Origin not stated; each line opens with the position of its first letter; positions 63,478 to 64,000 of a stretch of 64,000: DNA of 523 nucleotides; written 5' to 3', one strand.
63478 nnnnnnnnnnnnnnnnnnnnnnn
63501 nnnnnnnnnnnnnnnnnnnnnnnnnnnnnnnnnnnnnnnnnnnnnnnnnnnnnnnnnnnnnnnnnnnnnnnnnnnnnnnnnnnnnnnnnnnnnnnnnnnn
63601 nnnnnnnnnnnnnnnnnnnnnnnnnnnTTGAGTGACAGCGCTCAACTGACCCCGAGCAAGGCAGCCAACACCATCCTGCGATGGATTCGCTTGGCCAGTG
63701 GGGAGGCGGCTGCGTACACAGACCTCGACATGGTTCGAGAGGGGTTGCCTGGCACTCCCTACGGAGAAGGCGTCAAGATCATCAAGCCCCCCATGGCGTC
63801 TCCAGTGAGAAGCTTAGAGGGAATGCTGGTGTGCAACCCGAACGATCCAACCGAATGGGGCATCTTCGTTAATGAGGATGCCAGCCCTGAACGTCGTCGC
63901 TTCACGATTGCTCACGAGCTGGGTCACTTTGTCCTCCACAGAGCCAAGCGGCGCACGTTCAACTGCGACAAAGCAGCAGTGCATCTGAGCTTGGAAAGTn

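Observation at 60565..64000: tRNA-Phe-flanking accessory module: unknown two-gene operon divergent from an XRE + ImmA/IrrE switch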

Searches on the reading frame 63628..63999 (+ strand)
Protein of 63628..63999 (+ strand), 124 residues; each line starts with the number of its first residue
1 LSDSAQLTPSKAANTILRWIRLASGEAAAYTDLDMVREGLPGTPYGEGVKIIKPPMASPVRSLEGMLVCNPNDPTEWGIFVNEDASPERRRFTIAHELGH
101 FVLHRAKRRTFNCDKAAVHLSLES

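Call 4: search_protein_families(library=pfam, proteins=[window:63628-63999:+], max_evalue=1)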
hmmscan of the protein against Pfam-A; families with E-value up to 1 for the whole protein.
window:63628-63999:+ (124 aa): 1 family
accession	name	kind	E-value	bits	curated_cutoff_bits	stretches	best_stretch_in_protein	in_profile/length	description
PF06114.19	Peptidase_M78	-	2.6e-11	43.8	22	1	75-108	27-60/123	IrrE N-terminal-like domain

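Call 5: search_protein_families(library=padloc, proteins=[window:63628-63999:+], max_evalue=1)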
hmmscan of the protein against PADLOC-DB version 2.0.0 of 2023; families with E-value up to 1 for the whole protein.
window:63628-63999:+ (124 aa): 16 families
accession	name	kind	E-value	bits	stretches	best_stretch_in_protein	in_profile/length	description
PDLC04141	capP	-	1.3e-15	55.6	1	57-118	37-91/242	capP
PDLC03949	RmrA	-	1.1e-08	32.4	1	79-108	178-207/363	-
PDLC03953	RmrA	-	1.3e-08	32.4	1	85-117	203-235/373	-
PDLC03947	RmrA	-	6.3e-07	26.6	1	79-116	196-235/383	-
PDLC03951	RmrA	-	4.8e-06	23.8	1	80-106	195-221/400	-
PDLC03952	RmrA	-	5.9e-06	23.4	1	79-106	209-236/395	-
PDLC03944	RmrA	-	6.5e-06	23.4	1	80-107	189-216/384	-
PDLC03954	RmrA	-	9.9e-06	22.7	1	81-107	198-225/380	-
PDLC03948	RmrA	-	1.2e-05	22.5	1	79-107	195-224/397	-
PDLC03945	RmrA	-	1.3e-05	22.6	1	79-107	197-225/394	-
PDLC03950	RmrA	-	1.3e-05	22.4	1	79-114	185-220/369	-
PDLC03946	RmrA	-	3.7e-05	20.6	1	79-108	179-208/357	-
PDLC03943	RmrA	-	3.8e-05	20.9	1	80-105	180-207/370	-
PDLC03956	RmrA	-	0.00071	16.7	1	63-107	179-223/399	-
PDLC03011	peptidase_U41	-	0.0047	14.4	1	80-108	149-177/378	-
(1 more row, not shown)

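Call 6: search_protein_families(library=ncbifam, proteins=[window:63628-63999:+], max_evalue=1)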
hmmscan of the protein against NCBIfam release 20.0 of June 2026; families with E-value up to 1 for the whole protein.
window:63628-63999:+ (124 aa): 1 family
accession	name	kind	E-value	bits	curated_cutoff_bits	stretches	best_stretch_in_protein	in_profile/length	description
NF052239.1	antitox_spr1629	equivalog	2.8e-05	23.4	335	1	79-107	197-225/377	spr1629 family repressor/antitoxin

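Call 7: search_protein_families(library=phrogs, proteins=[window:63628-63999:+], max_evalue=1)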
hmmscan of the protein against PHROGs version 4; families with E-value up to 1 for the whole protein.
window:63628-63999:+ (124 aa): 6 families
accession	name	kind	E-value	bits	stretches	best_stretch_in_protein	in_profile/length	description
phrog_1914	-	unknown function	3.8e-10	40.8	1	58-114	63-121/222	-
phrog_2439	-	transcription regulation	2.6e-09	37.4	1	78-107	184-214/367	transcriptional regulator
phrog_87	-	other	2.3e-08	35.1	1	70-111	67-106/227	metallo-protease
phrog_1516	-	unknown function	2.4e-07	31.6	1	50-109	49-106/227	-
phrog_19315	-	unknown function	0.00015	21.9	1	72-105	76-110/348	-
phrog_20936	-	unknown function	0.0067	17.8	1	70-102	22-54/91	-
